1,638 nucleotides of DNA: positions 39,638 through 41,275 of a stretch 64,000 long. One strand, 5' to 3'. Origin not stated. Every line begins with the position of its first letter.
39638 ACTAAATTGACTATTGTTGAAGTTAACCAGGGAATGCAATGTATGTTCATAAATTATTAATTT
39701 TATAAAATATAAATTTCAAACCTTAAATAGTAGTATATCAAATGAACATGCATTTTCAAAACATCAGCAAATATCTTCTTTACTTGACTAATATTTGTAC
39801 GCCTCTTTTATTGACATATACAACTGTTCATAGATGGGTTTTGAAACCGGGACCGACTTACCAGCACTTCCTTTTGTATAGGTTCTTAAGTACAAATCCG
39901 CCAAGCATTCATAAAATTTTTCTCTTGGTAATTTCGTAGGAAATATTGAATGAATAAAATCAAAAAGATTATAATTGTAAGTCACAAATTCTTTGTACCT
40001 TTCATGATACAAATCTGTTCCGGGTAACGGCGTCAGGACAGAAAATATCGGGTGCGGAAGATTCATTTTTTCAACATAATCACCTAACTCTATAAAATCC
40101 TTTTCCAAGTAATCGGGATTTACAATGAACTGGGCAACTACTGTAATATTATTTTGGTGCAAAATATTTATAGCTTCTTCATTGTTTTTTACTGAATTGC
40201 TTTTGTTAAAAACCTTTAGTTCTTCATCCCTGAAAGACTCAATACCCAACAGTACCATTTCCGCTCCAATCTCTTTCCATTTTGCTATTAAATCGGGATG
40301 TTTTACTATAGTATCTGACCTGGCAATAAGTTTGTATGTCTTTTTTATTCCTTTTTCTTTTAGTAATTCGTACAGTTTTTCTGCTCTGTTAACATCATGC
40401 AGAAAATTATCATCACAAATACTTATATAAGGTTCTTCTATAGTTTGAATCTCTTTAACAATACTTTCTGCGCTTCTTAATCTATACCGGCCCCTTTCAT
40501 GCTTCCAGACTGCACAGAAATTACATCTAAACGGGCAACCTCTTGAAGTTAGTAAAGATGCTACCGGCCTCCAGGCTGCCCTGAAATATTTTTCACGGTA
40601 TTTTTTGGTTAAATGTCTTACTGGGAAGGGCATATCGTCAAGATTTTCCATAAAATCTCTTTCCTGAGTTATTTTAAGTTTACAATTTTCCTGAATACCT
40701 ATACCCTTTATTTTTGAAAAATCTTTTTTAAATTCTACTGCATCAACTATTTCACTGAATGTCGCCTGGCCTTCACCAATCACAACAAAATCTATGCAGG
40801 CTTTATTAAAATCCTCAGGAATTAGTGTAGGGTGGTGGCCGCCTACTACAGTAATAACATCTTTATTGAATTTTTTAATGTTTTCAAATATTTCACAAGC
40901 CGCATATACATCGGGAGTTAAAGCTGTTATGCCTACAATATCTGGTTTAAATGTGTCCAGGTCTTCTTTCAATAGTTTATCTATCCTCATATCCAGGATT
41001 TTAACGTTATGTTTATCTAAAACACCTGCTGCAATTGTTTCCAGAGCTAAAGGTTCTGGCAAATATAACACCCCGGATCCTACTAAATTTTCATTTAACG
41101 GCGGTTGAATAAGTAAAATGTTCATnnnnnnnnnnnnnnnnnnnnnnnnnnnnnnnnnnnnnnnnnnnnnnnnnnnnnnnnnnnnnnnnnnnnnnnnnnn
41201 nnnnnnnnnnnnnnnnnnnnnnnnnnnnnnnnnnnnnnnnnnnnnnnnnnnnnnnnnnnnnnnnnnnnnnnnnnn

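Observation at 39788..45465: Sigma54/NtrC-controlled cluster: extended KAS, ICMT-like methyltransferase, ThiF-like E1 and B12-radical SAM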

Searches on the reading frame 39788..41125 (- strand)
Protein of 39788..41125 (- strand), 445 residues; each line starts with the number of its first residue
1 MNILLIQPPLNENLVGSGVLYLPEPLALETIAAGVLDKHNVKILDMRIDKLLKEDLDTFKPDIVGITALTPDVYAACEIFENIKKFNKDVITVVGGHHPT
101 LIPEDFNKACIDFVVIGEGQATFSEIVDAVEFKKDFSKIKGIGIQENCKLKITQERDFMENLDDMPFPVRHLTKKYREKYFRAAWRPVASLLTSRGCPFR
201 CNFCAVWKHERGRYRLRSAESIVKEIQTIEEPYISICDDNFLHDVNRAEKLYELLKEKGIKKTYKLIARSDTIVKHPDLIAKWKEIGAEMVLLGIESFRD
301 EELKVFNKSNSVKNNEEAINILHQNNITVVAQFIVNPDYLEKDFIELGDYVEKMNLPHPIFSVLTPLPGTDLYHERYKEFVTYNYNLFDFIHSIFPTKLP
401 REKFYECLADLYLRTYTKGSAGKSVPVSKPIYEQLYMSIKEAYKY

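Call 4: search_protein_families(library=pfam, proteins=[window:39788-41125:-])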
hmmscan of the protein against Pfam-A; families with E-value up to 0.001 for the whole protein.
window:39788-41125:- (445 aa): 2 families
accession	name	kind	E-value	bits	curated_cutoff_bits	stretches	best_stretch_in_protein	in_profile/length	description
PF04055.27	Radical_SAM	-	3.5e-21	76.5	29.5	1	193-347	3-162/166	Radical SAM superfamily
PF02310.24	B12-binding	-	3.5e-18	66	32.1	1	20-126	9-120/121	B12 binding domain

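Call 5: search_protein_families(library=ncbifam, proteins=[window:39788-41125:-])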
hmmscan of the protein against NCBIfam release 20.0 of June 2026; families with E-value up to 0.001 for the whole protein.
window:39788-41125:- (445 aa): 24 families
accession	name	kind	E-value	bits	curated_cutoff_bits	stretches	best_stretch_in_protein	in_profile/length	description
TIGR04367.1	HpnR_B12_rSAM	equivalog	8.3e-71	239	650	1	2-408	2-405/490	hopanoid C-3 methylase HpnR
TIGR02026.1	BchE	equivalog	1.5e-51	175.8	481.35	1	3-421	2-432/497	magnesium-protoporphyrin IX monomethyl ester anaerobic oxidative cyclase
TIGR03471.1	HpnJ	equivalog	9.5e-30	103.9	577.6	1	62-379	70-390/472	hopanoid biosynthesis associated radical SAM protein HpnJ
NF050148.1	rSAM_ApyD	equivalog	6.8e-27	94.1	750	1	54-380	68-397/645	RiPP biosynthesis radical SAM protein ApyD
NF040542.1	rSAM_RCCLKC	equivalog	1.2e-26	93.9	450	1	25-358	13-354/423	arsinothricin biosynthesis radical SAM protein ArsL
TIGR04479.1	bcpD_PhpK_rSAM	subfamily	1.2e-25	89.8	600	1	49-335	100-389/504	PhpK family radical SAM P-methyltransferase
TIGR04013.1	B12_SAM_MJ_1487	hypoth_equivalog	6.9e-24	84.4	251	1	52-375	35-356/382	TIGR04013 family B12-binding domain/radical SAM domain-containing protein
TIGR04014.1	B12_SAM_MJ_0865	equivalog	7.1e-22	77.8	360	1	78-374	59-356/434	methyl-coenzyme M reductase glutamine C-methyltransferase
TIGR03975.1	rSAM_ocin_1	subfamily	2.5e-20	72.5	281.85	1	54-335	122-410/606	RiPP maturation radical SAM C-methyltransferase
NF033712.0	B12_rSAM_KedN5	subfamily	3.7e-20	71.7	700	1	50-334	52-349/624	KedN5 family methylcobalamin-dependent radical SAM C-methyltransferase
NF040546.1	rSAM_CUAEP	equivalog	1.4e-19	70.2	500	1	39-356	28-343/468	CUAEP/CCAEP-tail radical SAM (seleno)protein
NF038361.1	rSAM_Sden_1168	equivalog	8.3e-19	67.5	575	1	56-388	136-486/560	Sden_1168 family B12-binding radical SAM P-methyltransferase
TIGR04385.1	B12_rSAM_cofa1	equivalog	5.8e-18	65.3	450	1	3-336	2-345/438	B12 lower ligand biosynthesis radical SAM protein BzaD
TIGR04072.2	rSAM_ladder_B12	equivalog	1.4e-16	60.2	360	1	39-335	33-328/443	lipid biosynthesis B12-binding/radical SAM protein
TIGR04295.1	B12_rSAM_oligo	hypoth_equivalog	2e-14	53.2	400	1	58-323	63-329/422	TIGR04295 family B12-binding domain-containing radical SAM protein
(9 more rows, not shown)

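Call 9: find_homologous_proteins(query=window:39788-41125:-, max_evalue=1e-20)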
Query window:39788-41125:- (445 aa): 2301 proteins with E <= 1e-20 among 8000 candidates; the best 120 are listed.
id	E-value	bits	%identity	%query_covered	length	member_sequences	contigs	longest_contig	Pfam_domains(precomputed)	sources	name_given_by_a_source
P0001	2.8e-271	918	100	90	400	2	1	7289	PF04055.28,PF02310.25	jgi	-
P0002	1.8e-196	671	64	100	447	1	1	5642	PF04055.28,PF02310.25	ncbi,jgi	-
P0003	3.3e-192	657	64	100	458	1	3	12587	PF04055.28,PF02310.25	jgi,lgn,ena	-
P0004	1.4e-191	655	63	100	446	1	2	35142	PF04055.28,PF02310.25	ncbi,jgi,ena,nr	ncbi:MAG: hypothetical protein A3J83_00740 [Elusimicrobia bacterium RIFOXYA2_FULL_40_6]|nr:MAG: hypo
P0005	3.1e-187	641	61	100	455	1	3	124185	PF04055.28,PF02310.25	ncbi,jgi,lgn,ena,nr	ncbi:MAG: B12-binding domain-containing radical SAM protein [Elusimicrobia bacterium]|nr:B12-binding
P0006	1.5e-177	609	58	100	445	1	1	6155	PF04055.28,PF02310.25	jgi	jgi:radical SAM superfamily enzyme YgiQ (UPF0313 family)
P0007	2.7e-177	608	57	100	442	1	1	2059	PF04055.28,PF02310.25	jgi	jgi:radical SAM superfamily enzyme YgiQ (UPF0313 family)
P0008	2.0e-175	602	57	100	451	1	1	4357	PF04055.28,PF02310.25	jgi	-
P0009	2.2e-173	595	57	100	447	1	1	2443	PF04055.28,PF02310.25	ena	-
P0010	2.2e-172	592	57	100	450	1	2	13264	PF04055.28,PF02310.25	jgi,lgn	-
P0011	2.9e-169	582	59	96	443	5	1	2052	PF04055.28,PF02310.25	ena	-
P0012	9.7e-169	580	58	94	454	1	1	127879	PF04055.28,PF02310.25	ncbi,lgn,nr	ncbi:MAG: radical SAM protein [Elusimicrobia bacterium]|nr:radical SAM protein [Elusimicrobiota bact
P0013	1.1e-168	580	54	100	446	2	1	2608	PF04055.28,PF02310.25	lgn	-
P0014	1.3e-167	576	56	100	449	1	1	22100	PF04055.28,PF02310.25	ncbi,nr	ncbi:MAG: radical SAM protein [Elusimicrobia bacterium]|nr:radical SAM protein [Elusimicrobiota bact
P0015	1.9e-167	576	55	100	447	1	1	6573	PF04055.28,PF02310.25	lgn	-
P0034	1.0e-159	550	55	100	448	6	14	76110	PF04055.28,PF02310.25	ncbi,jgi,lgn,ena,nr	ncbi:MAG: hypothetical protein A2474_05875 [Elusimicrobia bacterium RIFOXYC2_FULL_34_12]|nr:MAG: hyp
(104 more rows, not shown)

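Call 11: find_related_loci(query=A1, collection=genome_contigs, flank=10000)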
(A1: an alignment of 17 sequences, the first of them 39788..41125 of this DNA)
Query A1 (445 aa) in genome_contigs; peptide patterns used: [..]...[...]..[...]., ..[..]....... (x = any residue, [..] = any of these).
600 stretches matched a pattern (row limit reached: there are more); 570 encode a relative of the query (tblastn E <= 1e-3); the best 80 are kept; 80 distinct loci.
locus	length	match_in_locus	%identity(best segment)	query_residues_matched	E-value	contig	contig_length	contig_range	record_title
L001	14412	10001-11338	54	1-445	3e-169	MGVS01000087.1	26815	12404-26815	MAG: Elusimicrobia bacterium RIFOXYD2_FULL_34_15 rifoxyd2_full_scaffold_431, whole genome shotgun sequence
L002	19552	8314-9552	48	1-414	3e-127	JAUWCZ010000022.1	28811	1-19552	MAG: Chloroflexota bacterium isolate CSMAG_2151 CSMAG_2151_k141_588015_length_28811_cov_9.0000, whole genome shotgun seq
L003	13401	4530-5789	49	1-421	3e-124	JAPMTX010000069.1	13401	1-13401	MAG: Candidatus Methanoperedens sp. isolate LC 1 LC_0.1_scaffold_2879, whole genome shotgun sequence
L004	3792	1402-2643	49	1-419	2e-127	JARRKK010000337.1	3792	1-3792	MAG: Ignavibacteriaceae bacterium isolate Spart_044_MAG scaffold_21030, whole genome shotgun sequence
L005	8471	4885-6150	45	1-412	2e-122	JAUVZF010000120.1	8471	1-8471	MAG: Planctomycetota bacterium isolate CSMAG_1261 CSMAG_1261_k141_446640_length_8471_cov_13.0000, whole genome shotgun s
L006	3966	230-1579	46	1-443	2e-124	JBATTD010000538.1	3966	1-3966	MAG: Ignavibacteriaceae bacterium isolate MFD12956_ilm_asm_bin20 k127_155504, whole genome shotgun sequence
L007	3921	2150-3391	42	1-415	2e-122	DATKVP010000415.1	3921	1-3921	MAG TPA_asm: Anaerolineae bacterium isolate SMAG_U14136 k141_1174293, whole genome shotgun sequence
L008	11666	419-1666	46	1-421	3e-118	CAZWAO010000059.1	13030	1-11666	MAG TPA_asm: uncultured Ignavibacteria bacterium isolate binchicken_co81_427 genome assembly, contig: NODE_7393_length_1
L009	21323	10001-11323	43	1-443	1e-117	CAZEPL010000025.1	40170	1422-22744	MAG TPA_asm: uncultured Spirochaetaceae bacterium isolate binchicken_co228_579 genome assembly, contig: NODE_1110_length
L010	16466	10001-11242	45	1-415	2e-115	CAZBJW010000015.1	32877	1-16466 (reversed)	MAG TPA_asm: uncultured Anaerolineales bacterium isolate binchicken_co294_156 genome assembly, contig: NODE_1784_length_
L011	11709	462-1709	44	1-416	5e-115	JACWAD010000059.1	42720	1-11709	MAG: Thermoleophilia bacterium isolate B_ACT_02 k141_107082, whole genome shotgun sequence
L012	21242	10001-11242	46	1-415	5e-115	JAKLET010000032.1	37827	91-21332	MAG: Deltaproteobacteria bacterium isolate RA.bin14 RA.bin14_32, whole genome shotgun sequence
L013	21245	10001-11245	44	1-415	1e-114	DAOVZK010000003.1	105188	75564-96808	MAG TPA_asm: Planctomycetota bacterium isolate CSMAG_1807 CSMAG_1807_k141_6361333_length_105188_cov_10.9960, whole genom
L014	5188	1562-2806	43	1-415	6e-115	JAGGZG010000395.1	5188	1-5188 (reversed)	MAG: Anaerolineae bacterium isolate AUK198 PB_MBMC_152_c_000000000430, whole genome shotgun sequence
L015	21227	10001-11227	41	7-412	3e-113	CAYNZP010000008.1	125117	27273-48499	MAG TPA_asm: uncultured Planctomycetaceae bacterium isolate SRP077602_co10_423 genome assembly, contig: NODE_225_length_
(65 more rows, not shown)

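Call 13: find_encoding_contigs(protein=P0005, flank=10000, max_places=2)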
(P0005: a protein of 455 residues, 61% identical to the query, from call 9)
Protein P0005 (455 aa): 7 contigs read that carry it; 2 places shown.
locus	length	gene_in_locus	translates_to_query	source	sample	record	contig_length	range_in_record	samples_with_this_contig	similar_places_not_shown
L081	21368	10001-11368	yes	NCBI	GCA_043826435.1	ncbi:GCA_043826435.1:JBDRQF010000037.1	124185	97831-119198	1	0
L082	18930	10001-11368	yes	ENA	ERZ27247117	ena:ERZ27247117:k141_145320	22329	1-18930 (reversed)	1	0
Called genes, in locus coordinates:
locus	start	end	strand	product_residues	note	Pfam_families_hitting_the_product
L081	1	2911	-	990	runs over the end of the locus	PF00580:UvrD-helicase, PF13245:AAA_19, PF13604:AAA_30 (faint), PF13361:UvrD_C, PF13538:UvrD_C_2 (faint), PF12705:PDDEXK_1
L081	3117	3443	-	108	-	PF01909:NTP_transf_2, PF18765:Polbeta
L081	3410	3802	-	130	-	PF05168:HEPN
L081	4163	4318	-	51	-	-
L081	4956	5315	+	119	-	PF13560:HTH_31, PF01381:HTH_3, PF12844:HTH_19, PF13443:HTH_26 (weak)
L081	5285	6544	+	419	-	PF04552:Sigma54_DBD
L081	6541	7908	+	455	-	PF00072:Response_reg, PF00158:Sigma54_activat, PF14532:Sigma54_activ_2, PF07728:AAA_5 (faint), PF25601:AAA_lid_14, PF02954:HTH_8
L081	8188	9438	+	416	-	PF00109:ketoacyl-synt, PF02801:Ketoacyl-synt_C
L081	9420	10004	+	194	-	PF06966:DUF1295 (weak), PF04191:PEMT, PF04140:ICMT, PF01222:ERG4_ERG24 (faint)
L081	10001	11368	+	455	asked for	PF02310:B12-binding, PF04055:Radical_SAM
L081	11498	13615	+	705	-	PF16927:HisKA_7TM, PF01590:GAF (weak), PF13185:GAF_2, PF13492:GAF_3 (weak), PF00512:HisKA, PF02518:HATPase_c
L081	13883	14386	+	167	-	PF00072:Response_reg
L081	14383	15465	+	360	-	PF13185:GAF_2 (faint), PF00512:HisKA, PF02518:HATPase_c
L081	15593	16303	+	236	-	PF00512:HisKA (faint), PF02518:HATPase_c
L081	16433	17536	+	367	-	PF13487:HD_5, PF01966:HD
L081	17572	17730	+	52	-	-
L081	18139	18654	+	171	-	PF09970:DUF2204 (faint), PF19502:DUF6036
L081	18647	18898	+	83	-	-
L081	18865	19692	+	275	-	PF27840:ScmC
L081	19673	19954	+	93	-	PF05402:PqqD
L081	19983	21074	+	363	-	PF04055:Radical_SAM, PF13186:SPASM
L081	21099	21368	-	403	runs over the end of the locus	PF00665:rve (faint)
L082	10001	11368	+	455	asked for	PF02310:B12-binding, PF04055:Radical_SAM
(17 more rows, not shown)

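Call 14: find_encoding_contigs(protein=P0004, flank=10000, max_places=2)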
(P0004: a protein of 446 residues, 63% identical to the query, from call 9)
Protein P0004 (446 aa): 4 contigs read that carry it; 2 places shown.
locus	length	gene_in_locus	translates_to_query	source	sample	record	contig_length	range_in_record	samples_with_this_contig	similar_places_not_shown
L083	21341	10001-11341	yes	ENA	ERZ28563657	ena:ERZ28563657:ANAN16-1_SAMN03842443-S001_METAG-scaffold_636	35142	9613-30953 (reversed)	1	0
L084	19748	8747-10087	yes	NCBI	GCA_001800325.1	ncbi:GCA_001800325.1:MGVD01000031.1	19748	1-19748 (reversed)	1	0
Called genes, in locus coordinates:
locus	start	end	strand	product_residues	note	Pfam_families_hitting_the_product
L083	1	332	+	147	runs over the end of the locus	PF01047:MarR, PF12802:MarR_2 (weak)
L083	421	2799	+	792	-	PF03030:H_PPase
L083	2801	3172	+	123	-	PF00072:Response_reg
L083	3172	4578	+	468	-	PF13641:Glyco_tranf_2_3 (faint), PF13632:Glyco_trans_2_3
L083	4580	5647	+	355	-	PF04552:Sigma54_DBD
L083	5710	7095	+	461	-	PF00072:Response_reg, PF00158:Sigma54_activat, PF14532:Sigma54_activ_2, PF00004:AAA (weak), PF07724:AAA_2 (weak), PF07728:AAA_5 (weak), PF25601:AAA_lid_14, PF02954:HTH_8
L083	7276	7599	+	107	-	-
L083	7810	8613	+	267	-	PF00109:ketoacyl-synt, PF02801:Ketoacyl-synt_C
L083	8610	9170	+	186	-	PF06966:DUF1295, PF04191:PEMT, PF04140:ICMT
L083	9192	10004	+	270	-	PF00899:ThiF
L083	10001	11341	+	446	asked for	PF02310:B12-binding, PF04055:Radical_SAM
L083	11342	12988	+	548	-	PF02310:B12-binding, PF04055:Radical_SAM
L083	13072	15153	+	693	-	PF16927:HisKA_7TM, PF01590:GAF (weak), PF13185:GAF_2 (weak), PF13492:GAF_3, PF00512:HisKA, PF02518:HATPase_c, PF13589:HATPase_c_3 (weak)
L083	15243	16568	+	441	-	PF00512:HisKA (weak), PF02518:HATPase_c, PF00072:Response_reg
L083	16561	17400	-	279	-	-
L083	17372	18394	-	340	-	-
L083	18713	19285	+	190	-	PF12728:HTH_17, PF00072:Response_reg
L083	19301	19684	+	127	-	PF00072:Response_reg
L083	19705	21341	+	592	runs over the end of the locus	PF16927:HisKA_7TM, PF00989:PAS, PF24820:Diguanyl_cycl_sensor (faint), PF13426:PAS_9, PF00512:HisKA, PF02518:HATPase_c, PF14501:HATPase_c_5 (weak)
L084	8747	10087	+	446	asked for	PF02310:B12-binding, PF04055:Radical_SAM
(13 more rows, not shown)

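Call 16: find_encoding_contigs(protein=P0012, flank=10000, max_places=1)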
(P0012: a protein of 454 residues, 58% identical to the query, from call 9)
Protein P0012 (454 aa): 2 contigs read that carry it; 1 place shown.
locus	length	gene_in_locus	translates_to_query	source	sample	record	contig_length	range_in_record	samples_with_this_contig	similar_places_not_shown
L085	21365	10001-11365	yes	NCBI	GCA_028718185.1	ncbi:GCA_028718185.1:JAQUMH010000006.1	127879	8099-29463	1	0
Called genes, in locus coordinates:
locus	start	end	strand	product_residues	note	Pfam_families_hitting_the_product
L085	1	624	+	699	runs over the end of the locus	PF01074:Glyco_hydro_38N (weak), PF03065:Glyco_hydro_57, PF09094:AmyA-A_glucT_m, PF09095:AmyA-gluTrfs_C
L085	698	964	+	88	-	PF00381:PTS-HPr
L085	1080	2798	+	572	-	PF05524:PEP-utilisers_N, PF00391:PEP-utilizers, PF02896:PEP-utilizers_C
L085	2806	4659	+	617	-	PF00009:GTP_EFTU, PF01926:MMR_HSR1 (faint), PF03144:GTP_EFTU_D2, PF00679:EFG_C, PF06421:LepA_C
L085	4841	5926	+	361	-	PF04552:Sigma54_DBD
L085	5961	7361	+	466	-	PF00072:Response_reg, PF00158:Sigma54_activat, PF14532:Sigma54_activ_2, PF07724:AAA_2 (weak), PF07728:AAA_5, PF25601:AAA_lid_14, PF02954:HTH_8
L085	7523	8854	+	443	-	PF00109:ketoacyl-synt, PF00108:Thiolase_N (weak), PF02801:Ketoacyl-synt_C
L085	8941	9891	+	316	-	-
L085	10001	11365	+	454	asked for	PF02310:B12-binding, PF04055:Radical_SAM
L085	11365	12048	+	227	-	PF01797:Y1_Tnp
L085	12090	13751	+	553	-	PF02310:B12-binding, PF04055:Radical_SAM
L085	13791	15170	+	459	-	PF02310:B12-binding, PF04055:Radical_SAM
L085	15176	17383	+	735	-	PF16927:HisKA_7TM, PF01590:GAF, PF13185:GAF_2, PF13492:GAF_3, PF00512:HisKA (weak), PF02518:HATPase_c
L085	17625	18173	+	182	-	PF00072:Response_reg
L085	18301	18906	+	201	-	PF00376:MerR, PF13411:MerR_1, PF00072:Response_reg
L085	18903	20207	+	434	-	PF00512:HisKA, PF02518:HATPase_c, PF14501:HATPase_c_5 (weak), PF00072:Response_reg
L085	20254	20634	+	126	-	PF00072:Response_reg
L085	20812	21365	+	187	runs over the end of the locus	PF12728:HTH_17, PF00072:Response_reg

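Call 17: find_encoding_contigs(protein=P0034, flank=10000, max_places=1)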
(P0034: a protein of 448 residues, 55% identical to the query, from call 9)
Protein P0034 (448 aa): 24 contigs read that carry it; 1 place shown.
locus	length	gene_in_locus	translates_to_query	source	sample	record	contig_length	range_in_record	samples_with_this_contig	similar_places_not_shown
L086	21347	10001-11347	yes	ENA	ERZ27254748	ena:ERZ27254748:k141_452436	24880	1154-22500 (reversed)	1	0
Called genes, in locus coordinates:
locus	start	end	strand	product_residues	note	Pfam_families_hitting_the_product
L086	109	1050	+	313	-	PF00146:NADHdh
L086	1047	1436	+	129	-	PF13183:Fer4_8 (faint), PF13187:Fer4_9, PF14697:Fer4_21 (faint), PF00037:Fer4, PF12797:Fer4_2 (faint), PF12837:Fer4_6 (weak), PF13237:Fer4_10 (weak), PF12838:Fer4_7, +2 more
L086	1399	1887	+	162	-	PF01750:HycI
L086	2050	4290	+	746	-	PF03030:H_PPase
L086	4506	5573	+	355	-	PF04552:Sigma54_DBD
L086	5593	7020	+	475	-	PF00072:Response_reg, PF00158:Sigma54_activat, PF14532:Sigma54_activ_2, PF00004:AAA (weak), PF07724:AAA_2, PF07728:AAA_5 (weak), PF25601:AAA_lid_14, PF02954:HTH_8, +1 more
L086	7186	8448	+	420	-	PF00109:ketoacyl-synt, PF02801:Ketoacyl-synt_C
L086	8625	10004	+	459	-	PF02310:B12-binding, PF19864:Radical_SAM_N2 (faint), PF04055:Radical_SAM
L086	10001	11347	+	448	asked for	PF02310:B12-binding, PF04055:Radical_SAM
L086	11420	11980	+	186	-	PF04191:PEMT, PF04140:ICMT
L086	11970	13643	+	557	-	PF02310:B12-binding, PF04055:Radical_SAM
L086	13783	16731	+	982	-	PF16927:HisKA_7TM, PF01590:GAF, PF13185:GAF_2, PF13492:GAF_3, PF00512:HisKA, PF02518:HATPase_c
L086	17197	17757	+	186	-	PF00072:Response_reg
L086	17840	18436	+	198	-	PF00376:MerR (faint), PF13411:MerR_1, PF00072:Response_reg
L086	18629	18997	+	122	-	PF00072:Response_reg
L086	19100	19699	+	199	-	PF12728:HTH_17, PF00072:Response_reg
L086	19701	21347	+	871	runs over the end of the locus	PF00989:PAS, PF08447:PAS_3, PF13426:PAS_9, PF00989:PAS, PF08448:PAS_4, PF13426:PAS_9, PF00512:HisKA, PF02518:HATPase_c, +3 more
